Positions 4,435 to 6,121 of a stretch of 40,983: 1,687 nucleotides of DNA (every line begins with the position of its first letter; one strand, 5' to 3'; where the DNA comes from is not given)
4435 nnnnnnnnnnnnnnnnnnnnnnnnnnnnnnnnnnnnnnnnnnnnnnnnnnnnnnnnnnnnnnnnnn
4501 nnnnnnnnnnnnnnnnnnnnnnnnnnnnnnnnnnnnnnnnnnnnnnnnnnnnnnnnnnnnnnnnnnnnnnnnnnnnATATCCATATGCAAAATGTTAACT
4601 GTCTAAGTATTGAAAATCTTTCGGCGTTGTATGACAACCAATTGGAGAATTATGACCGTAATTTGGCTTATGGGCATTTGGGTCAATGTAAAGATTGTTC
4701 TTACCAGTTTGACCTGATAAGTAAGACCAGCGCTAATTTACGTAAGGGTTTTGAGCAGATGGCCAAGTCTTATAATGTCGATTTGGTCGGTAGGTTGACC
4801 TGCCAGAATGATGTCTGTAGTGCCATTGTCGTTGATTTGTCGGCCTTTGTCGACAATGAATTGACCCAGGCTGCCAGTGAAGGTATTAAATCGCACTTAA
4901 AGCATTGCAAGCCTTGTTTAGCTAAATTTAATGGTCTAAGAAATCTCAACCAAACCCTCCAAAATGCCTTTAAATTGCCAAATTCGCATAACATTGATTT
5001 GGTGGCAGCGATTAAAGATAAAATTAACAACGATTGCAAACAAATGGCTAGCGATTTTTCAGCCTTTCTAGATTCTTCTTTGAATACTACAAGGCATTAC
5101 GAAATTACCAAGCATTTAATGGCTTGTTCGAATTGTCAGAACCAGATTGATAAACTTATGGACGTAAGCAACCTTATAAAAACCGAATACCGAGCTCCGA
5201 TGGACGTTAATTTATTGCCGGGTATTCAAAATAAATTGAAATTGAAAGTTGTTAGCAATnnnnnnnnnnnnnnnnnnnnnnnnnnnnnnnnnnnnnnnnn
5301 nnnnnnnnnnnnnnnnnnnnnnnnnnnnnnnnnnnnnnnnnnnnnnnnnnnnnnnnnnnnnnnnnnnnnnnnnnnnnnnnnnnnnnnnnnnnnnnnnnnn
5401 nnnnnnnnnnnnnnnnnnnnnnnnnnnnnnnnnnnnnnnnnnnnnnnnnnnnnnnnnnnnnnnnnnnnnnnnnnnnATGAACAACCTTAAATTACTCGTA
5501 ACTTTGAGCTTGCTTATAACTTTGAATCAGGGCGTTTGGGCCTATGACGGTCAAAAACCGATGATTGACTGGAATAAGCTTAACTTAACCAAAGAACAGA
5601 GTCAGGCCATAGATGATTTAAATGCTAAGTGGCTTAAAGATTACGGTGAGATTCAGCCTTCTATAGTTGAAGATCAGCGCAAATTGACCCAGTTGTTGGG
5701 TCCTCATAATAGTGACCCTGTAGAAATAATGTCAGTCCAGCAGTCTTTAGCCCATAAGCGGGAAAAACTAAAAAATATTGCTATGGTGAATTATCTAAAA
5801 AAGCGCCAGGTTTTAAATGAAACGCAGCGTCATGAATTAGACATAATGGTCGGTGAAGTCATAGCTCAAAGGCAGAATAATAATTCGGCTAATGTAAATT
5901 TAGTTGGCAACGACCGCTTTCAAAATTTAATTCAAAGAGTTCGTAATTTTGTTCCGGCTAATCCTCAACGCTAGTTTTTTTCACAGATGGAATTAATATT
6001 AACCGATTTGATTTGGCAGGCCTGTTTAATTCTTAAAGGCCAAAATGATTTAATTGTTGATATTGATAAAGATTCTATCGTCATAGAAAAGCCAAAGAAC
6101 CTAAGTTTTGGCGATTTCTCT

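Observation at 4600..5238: Anti-sigma factor with three complete tandem zinc-binding anti-sigma (ZAS) units, exact 73-aa period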

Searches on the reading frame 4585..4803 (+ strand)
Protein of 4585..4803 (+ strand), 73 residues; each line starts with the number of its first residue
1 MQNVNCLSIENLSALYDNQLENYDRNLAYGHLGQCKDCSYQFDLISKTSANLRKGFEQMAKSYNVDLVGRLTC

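Call 6: search_protein_families(library=pfam, proteins=[window:4585-4803:+], max_evalue=10)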
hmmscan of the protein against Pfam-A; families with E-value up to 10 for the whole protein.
window:4585-4803:+ (73 aa): 1 family
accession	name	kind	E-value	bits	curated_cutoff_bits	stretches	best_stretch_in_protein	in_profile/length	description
PF13490.11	zf-HC2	-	0.073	13.6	22.2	1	10-38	6-34/35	Putative zinc-finger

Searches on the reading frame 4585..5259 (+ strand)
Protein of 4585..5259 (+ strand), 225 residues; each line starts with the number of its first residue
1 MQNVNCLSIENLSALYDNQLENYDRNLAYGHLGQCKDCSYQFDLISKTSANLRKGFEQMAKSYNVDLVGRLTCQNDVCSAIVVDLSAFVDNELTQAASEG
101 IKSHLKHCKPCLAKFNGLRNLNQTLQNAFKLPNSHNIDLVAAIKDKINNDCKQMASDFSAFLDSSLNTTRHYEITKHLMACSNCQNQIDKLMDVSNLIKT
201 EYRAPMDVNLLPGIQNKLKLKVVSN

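Call 71: predict_structure(alignment_id=A6)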
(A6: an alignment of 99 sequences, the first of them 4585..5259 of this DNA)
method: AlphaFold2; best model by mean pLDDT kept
length: 225 residues; sequences in the alignment: 99
mean_pLDDT: 88.4   pTM: 0.39
mean pLDDT of the five models: 88.4, 86.1, 83.6, 83.5, 82.8
residues with pLDDT >= 90: 152; 70-90: 49; 50-70: 22; < 50: 2
segments of 3 or more residues with pLDDT < 50: none
pLDDT, mean of each block of 10 residues (from residue 1): 74 97 96 96 96 90 61 71 96 97 97 97 92 79 87 95 96 96 96 93 79 78 61
secondary structure, 60 per line:
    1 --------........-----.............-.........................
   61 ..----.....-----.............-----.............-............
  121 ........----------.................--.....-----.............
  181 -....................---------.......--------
elements in order: H9-16 H22-34 H36-62 H67-71 H77-89 H95-107 H109-128 H139-155 H158-162 H168-180 H182-201 H211-217

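Call 75: fold_search(model_id=the predicted structure, library=pdb)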
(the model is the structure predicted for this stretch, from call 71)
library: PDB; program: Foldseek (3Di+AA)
matches with E <= 10: 24; with E <= 0.001: 0
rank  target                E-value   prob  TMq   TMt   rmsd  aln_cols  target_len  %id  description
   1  3hug_D                6.0e-01  0.96  0.20  0.65   4.8        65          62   23  Crystal structure of Mycobacterium tuberculosis anti-sigma factor RslA in complex with -35 promoter binding domain of  (released 2010-03-02)
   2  3hug_P                7.5e-01  0.96  0.20  0.67   4.4        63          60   24  Crystal structure of Mycobacterium tuberculosis anti-sigma factor RslA in complex with -35 promoter binding domain of  (released 2010-03-02)
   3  3hug_J                9.0e-01  0.93  0.20  0.65   4.8        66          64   23  Crystal structure of Mycobacterium tuberculosis anti-sigma factor RslA in complex with -35 promoter binding domain of  (released 2010-03-02)
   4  4nqw_B                9.0e-01  0.77  0.20  0.50   8.3        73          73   16  Structure of Mycobacterium tuberculosis extracytoplasmic function sigma factor SigK in complex with the cytosolic doma (released 2014-01-22)
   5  3hug_L                1.0e+00  0.90  0.20  0.64   4.9        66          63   23  Crystal structure of Mycobacterium tuberculosis anti-sigma factor RslA in complex with -35 promoter binding domain of  (released 2010-03-02)
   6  2q1z_MODEL_1_B        1.2e+00  0.92  0.22  0.26   6.7        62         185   22  Crystal Structure of Rhodobacter sphaeroides SigE in complex with the anti-sigma ChrR (released 2007-09-18)
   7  3hug_H                1.3e+00  0.89  0.21  0.68   4.6        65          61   23  Crystal structure of Mycobacterium tuberculosis anti-sigma factor RslA in complex with -35 promoter binding domain of  (released 2010-03-02)
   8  2q1z_MODEL_1_D        1.4e+00  0.90  0.22  0.27   7.6        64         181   22  Crystal Structure of Rhodobacter sphaeroides SigE in complex with the anti-sigma ChrR (released 2007-09-18)
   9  5wuq_C                1.5e+00  0.82  0.24  0.68   3.2        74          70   18  Crystal structure of SigW in complex with its anti-sigma RsiW, a zinc binding form (released 2017-03-29)
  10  2z2s_D                1.7e+00  0.84  0.21  0.27   7.6        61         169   23  Crystal Structure of Rhodobacter sphaeroides SigE in complex with the anti-sigma ChrR (released 2008-02-05)
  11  3hug_B                1.7e+00  0.80  0.20  0.65   4.8        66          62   23  Crystal structure of Mycobacterium tuberculosis anti-sigma factor RslA in complex with -35 promoter binding domain of  (released 2010-03-02)
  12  8rlz_MODEL_1_A        1.8e+00  0.63  0.18  0.44   4.3        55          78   22  NMR solution structure of the N-terminal cytoplasmic domain, DdvANt, of the membrane antisigma factor DdvA (released 2024-11-06)
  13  3hug_F                2.0e+00  0.84  0.19  0.70   3.5        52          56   21  Crystal structure of Mycobacterium tuberculosis anti-sigma factor RslA in complex with -35 promoter binding domain of  (released 2010-03-02)
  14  5wuq_D                2.0e+00  0.69  0.23  0.64   3.7        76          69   17  Crystal structure of SigW in complex with its anti-sigma RsiW, a zinc binding form (released 2017-03-29)
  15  2z2s_H                3.4e+00  0.60  0.21  0.26   7.6        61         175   23  Crystal Structure of Rhodobacter sphaeroides SigE in complex with the anti-sigma ChrR (released 2008-02-05)
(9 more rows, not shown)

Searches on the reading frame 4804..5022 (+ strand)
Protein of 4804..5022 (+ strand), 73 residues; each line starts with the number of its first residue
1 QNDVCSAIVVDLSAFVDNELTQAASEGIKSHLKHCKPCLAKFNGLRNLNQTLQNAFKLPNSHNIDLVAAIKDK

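Call 6: search_protein_families(library=pfam, proteins=[window:4804-5022:+], max_evalue=10)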
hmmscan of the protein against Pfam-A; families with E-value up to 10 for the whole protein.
window:4804-5022:+ (73 aa): 2 families
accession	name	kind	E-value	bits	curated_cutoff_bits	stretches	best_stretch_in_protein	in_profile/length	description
PF13490.11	zf-HC2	-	9.5e-08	32.4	22.2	1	5-38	1-34/35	Putative zinc-finger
PF15169.12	Cybc1_Eros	-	0.1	12.9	27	1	8-52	125-169/185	Cytochrome b-245 chaperone 1 / Eros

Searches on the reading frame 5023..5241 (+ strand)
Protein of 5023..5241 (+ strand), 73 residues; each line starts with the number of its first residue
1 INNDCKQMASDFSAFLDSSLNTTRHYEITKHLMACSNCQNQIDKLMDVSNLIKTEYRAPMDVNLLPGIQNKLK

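Call 6: search_protein_families(library=pfam, proteins=[window:5023-5241:+], max_evalue=10)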
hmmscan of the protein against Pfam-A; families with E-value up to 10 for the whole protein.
window:5023-5241:+ (73 aa): 1 family
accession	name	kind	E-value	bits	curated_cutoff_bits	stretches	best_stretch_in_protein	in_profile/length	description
PF13490.11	zf-HC2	-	0.0014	19.1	22.2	1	5-39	1-35/35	Putative zinc-finger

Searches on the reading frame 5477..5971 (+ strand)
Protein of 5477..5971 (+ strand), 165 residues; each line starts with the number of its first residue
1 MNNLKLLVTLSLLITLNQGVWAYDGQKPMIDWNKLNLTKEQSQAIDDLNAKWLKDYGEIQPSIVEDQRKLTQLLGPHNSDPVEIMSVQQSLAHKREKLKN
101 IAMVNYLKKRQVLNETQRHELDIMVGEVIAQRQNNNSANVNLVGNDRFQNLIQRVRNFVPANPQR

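Call 3: search_protein_families(library=pfam, proteins=[window:5477-5971:+], max_evalue=1)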
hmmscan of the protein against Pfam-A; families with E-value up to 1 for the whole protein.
window:5477-5971:+ (165 aa): 1 family
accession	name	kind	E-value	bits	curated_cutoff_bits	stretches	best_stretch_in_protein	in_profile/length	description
PF07813.17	LTXXQ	-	0.016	16.3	24.3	1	33-122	11-97/100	LTXXQ motif family protein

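Call 4: search_protein_families(library=ncbifam, proteins=[window:5477-5971:+], max_evalue=1)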
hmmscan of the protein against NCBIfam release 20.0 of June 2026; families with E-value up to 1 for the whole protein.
window:5477-5971:+ (165 aa): 2 families
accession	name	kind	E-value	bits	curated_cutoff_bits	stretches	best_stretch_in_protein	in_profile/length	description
NF008584.2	PRK11546.1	equivalog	0.0078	16.5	200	1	7-101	11-108/145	zinc resistance sensor/chaperone ZraP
TIGR00740.1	TIGR00740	equivalog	0.018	14.7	193.3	1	88-159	30-99/239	carboxy-S-adenosyl-L-methionine synthase CmoA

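Call 51: search_protein_families(library=pfam, alignment_id=A5, max_evalue=0.01)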
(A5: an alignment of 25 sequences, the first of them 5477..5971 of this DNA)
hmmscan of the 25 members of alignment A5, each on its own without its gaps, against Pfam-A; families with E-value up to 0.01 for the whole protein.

A. member 1, window:5477-5971:+ (165 aa): 0 families

B. families by the number of members that match (of 25 scanned): 7 families
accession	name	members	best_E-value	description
PF13801.11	Metal_resist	15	6.6e-08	Heavy-metal resistance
PF07813.17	LTXXQ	8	2.7e-06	LTXXQ motif family protein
PF17001.10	T3SS_basalb_I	2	0.0047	Type III secretion basal body protein I, YscI, HrpB, PscI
PF05478.16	Prominin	1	0.00059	Prominin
PF17664.6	HOATZ-like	1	0.0035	Cilia- and flagella-associated protein HOATZ-like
PF01370.27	Epimerase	1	0.007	NAD dependent epimerase/dehydratase family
PF04345.18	Chor_lyase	1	0.0075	Chorismate lyase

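Call 52: search_solved_structures(query=A5, max_evalue=1)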
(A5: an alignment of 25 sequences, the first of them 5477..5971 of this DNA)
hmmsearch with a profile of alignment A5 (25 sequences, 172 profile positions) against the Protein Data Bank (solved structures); distinct sequences matched with E-value up to 1: 4.
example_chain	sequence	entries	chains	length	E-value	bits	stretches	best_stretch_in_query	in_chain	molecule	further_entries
3oeo_A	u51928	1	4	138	0.0086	18.9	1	35-142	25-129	Spheroplast protein Y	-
8vzi_A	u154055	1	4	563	0.047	16.5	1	58-107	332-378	2-hydroxyacyl-CoA lyase-like protein 1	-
3lay_A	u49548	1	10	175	0.092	15.6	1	1-107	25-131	Zinc resistance-associated protein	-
9cte_A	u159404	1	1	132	0.23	14.3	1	96-169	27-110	De novo protein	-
